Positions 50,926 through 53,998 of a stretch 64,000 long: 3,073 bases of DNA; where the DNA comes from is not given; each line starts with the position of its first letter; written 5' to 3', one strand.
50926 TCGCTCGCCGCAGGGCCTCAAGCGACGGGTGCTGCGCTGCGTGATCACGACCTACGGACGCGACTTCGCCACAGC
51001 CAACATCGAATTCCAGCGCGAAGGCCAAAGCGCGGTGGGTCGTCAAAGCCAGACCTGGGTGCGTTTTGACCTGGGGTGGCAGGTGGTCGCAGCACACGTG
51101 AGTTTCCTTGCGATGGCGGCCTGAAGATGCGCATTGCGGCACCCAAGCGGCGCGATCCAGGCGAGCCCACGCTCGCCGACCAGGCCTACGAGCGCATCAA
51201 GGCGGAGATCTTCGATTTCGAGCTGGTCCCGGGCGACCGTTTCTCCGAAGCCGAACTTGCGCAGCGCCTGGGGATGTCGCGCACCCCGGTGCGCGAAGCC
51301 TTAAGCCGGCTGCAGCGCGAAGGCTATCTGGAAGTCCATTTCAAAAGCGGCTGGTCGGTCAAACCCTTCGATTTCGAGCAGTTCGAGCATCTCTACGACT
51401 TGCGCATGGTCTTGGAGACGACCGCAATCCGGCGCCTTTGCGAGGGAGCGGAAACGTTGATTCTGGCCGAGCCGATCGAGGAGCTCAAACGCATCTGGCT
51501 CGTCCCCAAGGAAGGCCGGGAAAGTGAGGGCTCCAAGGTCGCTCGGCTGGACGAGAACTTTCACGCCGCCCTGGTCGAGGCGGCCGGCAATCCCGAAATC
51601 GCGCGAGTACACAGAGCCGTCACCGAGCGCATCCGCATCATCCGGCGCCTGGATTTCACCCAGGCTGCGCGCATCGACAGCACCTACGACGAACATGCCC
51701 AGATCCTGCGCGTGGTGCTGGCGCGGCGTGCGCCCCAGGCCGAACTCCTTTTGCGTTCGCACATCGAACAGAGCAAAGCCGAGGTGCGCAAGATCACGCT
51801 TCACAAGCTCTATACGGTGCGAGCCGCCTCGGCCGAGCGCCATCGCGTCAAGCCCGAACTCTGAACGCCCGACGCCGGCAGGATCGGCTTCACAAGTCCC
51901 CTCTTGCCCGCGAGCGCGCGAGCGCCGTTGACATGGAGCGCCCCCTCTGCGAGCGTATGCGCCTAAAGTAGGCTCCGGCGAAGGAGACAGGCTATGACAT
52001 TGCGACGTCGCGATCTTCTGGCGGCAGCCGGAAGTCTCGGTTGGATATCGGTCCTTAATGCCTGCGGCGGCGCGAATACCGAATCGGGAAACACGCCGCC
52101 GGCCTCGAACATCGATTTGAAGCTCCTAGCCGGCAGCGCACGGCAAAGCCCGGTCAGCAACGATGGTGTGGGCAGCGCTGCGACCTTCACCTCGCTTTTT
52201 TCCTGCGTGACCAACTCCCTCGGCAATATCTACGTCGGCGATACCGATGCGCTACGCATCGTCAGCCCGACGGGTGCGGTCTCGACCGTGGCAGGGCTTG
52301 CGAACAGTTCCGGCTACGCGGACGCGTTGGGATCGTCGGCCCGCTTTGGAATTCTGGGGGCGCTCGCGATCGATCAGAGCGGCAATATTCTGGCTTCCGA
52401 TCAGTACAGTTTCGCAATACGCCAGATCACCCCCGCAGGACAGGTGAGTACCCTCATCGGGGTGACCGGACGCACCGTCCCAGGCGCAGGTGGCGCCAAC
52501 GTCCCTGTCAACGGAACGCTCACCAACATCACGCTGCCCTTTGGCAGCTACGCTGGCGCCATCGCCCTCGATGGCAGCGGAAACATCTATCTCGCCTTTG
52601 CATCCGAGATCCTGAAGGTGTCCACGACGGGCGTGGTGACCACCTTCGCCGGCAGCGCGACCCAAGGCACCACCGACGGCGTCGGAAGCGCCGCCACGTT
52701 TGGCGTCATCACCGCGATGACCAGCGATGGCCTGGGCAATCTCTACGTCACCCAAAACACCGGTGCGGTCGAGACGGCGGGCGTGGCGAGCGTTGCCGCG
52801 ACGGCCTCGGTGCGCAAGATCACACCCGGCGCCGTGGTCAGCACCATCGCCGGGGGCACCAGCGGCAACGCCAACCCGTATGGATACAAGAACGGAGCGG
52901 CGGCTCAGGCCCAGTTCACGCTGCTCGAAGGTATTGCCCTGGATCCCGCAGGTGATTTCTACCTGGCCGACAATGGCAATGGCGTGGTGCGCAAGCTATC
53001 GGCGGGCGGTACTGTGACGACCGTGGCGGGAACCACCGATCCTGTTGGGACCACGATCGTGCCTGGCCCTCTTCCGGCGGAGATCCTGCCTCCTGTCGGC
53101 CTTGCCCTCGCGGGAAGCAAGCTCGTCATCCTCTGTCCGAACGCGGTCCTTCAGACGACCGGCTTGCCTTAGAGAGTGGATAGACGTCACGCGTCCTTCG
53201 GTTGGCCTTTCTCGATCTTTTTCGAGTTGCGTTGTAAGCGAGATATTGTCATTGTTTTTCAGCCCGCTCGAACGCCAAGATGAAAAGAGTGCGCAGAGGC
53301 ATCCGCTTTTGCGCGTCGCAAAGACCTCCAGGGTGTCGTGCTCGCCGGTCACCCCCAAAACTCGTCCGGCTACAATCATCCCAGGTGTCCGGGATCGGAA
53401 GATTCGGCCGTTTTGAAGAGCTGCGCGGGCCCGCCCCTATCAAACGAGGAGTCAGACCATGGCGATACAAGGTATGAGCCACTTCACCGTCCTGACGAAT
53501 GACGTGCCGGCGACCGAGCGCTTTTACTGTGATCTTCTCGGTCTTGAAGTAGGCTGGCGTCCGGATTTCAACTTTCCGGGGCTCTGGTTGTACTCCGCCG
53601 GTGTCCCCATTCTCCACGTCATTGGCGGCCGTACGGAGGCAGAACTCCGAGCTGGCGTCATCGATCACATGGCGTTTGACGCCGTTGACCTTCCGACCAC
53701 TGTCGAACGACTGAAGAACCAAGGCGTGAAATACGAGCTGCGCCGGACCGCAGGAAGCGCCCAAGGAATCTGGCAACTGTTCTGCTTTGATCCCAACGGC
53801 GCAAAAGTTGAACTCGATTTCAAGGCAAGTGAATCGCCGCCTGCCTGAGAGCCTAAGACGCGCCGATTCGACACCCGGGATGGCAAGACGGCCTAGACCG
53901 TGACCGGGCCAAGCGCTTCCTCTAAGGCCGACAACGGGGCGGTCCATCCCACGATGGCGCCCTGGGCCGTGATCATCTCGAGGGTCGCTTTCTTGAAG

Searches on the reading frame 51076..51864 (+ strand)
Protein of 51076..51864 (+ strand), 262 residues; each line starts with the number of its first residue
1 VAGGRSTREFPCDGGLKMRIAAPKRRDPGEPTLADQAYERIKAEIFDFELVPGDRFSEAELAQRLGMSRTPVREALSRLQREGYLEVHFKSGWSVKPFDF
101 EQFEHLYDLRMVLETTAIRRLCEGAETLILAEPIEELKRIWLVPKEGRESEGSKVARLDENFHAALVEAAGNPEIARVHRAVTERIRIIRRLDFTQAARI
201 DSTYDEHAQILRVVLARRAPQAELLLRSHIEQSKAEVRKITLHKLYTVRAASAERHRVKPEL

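Call 4: search_protein_families(library=pfam, proteins=[window:51076-51864:+])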
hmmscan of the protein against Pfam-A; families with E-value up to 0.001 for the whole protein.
window:51076-51864:+ (262 aa): 6 families
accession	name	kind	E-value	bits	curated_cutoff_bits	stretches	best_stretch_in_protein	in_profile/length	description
PF07729.17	FCD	-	1.6e-19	71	24.3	1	106-231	2-124/125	FCD domain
PF00392.27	GntR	-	9.1e-18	64.1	27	1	33-95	1-64/64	Bacterial regulatory proteins, gntR family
PF13412.12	HTH_24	-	1.5e-06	28.1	21.9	1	59-86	21-48/48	Winged helix-turn-helix DNA-binding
PF13545.12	HTH_Crp_2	-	6.1e-05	23.3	27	1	56-87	23-54/70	Crp-like helix-turn-helix domain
PF01325.25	Fe_dep_repress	-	0.00011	22.7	26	1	57-92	24-59/60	Iron dependent repressor, N-terminal DNA binding domain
PF09339.16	HTH_IclR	-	0.00015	21.9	22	1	59-86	22-49/52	IclR helix-turn-helix domain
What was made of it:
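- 51127..51864 (+): GntR/FCD-family transcription regulator. PF00392 plus PF07729 (call 4).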

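Call 5: search_protein_families(library=ncbifam, proteins=[window:51076-51864:+])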
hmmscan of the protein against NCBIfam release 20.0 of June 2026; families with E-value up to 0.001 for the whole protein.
window:51076-51864:+ (262 aa): 19 families
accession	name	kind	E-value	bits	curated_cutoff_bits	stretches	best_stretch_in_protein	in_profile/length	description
TIGR03338.1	phnR_burk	equivalog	1.3e-30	106.6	271.5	1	38-235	17-211/212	phosphonate utilization associated transcriptional regulator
NF003011.0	PRK03837.1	subfamily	9.7e-20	71.2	260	2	101-239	102-235/241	transcriptional regulator NanR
NF008576.0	PRK11534.1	equivalog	1.2e-12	48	218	1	35-231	10-211/225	DNA-binding transcriptional regulator CsiR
NF007741.0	PRK10421.1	equivalog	2e-11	43.8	311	1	33-88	8-64/262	transcriptional regulator LldR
NF007442.0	PRK09990.1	equivalog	5.8e-09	35.7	301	0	106-251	100-249/256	transcriptional regulator GlcC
NF052282.1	PLP_TF_PdxR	equivalog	9.5e-09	34.8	320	1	33-100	2-70/448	MocR-like pyridoxine biosynthesis transcription factor PdxR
NF008504.0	PRK11414.1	equivalog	2e-08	34.2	225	1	35-123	14-102/221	GntR family transcriptional regulator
NF008571.0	PRK11523.1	equivalog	4.5e-08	32.8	396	1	37-237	17-225/258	transcriptional regulator ExuR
TIGR02018.2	his_ut_repres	equivalog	2.5e-06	27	220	1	39-96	6-64/226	histidine utilization transcriptional repressor HutC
NF007588.0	PRK10225.1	equivalog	1.2e-05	24.8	442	1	41-96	18-74/257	Uxu operon transcriptional regulator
NF052290.2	MocR_like_YczR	exception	1.2e-05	24.2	487.4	1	35-92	22-80/458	MocR-like transcription factor YczR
NF003444.0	PRK04984.1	equivalog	1.5e-05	24.7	189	1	41-89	16-65/239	fatty acid metabolism transcriptional regulator FadR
NF052441.1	TransRegRv0792c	equivalog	1.9e-05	24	400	1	33-85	17-70/260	Rv0792c family HTH-type transcriptional regulator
TIGR02812.1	fadR_gamma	equivalog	3.1e-05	23.8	249.2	1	45-89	19-64/235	fatty acid metabolism transcriptional regulator FadR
NF052281.1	rhizopine_MocR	equivalog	0.00017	20.4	650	1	32-99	18-86/479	rhizopine catabolism transcriptional regulator MocR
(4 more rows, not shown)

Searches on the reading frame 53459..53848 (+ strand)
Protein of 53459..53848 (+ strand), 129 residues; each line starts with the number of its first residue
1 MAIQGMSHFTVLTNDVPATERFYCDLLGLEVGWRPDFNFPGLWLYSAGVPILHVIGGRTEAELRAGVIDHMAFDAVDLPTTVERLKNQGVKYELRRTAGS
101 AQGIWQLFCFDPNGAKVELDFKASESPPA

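Call 4: search_protein_families(library=pfam, proteins=[window:53459-53848:+])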
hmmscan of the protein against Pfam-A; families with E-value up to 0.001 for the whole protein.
window:53459-53848:+ (129 aa): 2 families
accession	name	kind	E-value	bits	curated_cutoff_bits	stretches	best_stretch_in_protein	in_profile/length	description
PF00903.31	Glyoxalase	-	4.9e-10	40.3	20.6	1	6-119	2-121/121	Glyoxalase/Bleomycin resistance protein/Dioxygenase superfamily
PF13669.12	Glyoxalase_4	-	2.1e-05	25.2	27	1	8-95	2-96/109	Glyoxalase/Bleomycin resistance protein/Dioxygenase superfamily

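Call 5: search_protein_families(library=ncbifam, proteins=[window:53459-53848:+])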
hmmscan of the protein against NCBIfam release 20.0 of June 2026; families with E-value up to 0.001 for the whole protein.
window:53459-53848:+ (129 aa): 6 families
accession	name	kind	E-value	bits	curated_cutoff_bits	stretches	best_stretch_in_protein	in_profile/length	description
NF050075.1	SMU1112c_YaeR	equivalog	2.1e-06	28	140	0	68-119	73-123/125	SMU1112c/YaeR family gloxylase I-like metalloprotein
NF008551.0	PRK11478.1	equivalog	7.9e-05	23.1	148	0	4-119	5-126/129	VOC family protein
NF000496.2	Fos_GSH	equivalog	0.00014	22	180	1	3-120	2-115/136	fosfomycin resistance glutathione transferase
NF000339.2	fos-Crono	exception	0.00024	21.3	275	1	4-120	2-111/134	FosA family fosfomycin resistance glutathione transferase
NF038311.1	FosU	exception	0.00098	19.3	295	0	3-121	2-113/137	FosU family fosfomycin resistance glutathione transferase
TIGR00068.2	glyox_I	equivalog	0.00098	19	120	0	69-119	89-137/143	lactoylglutathione lyase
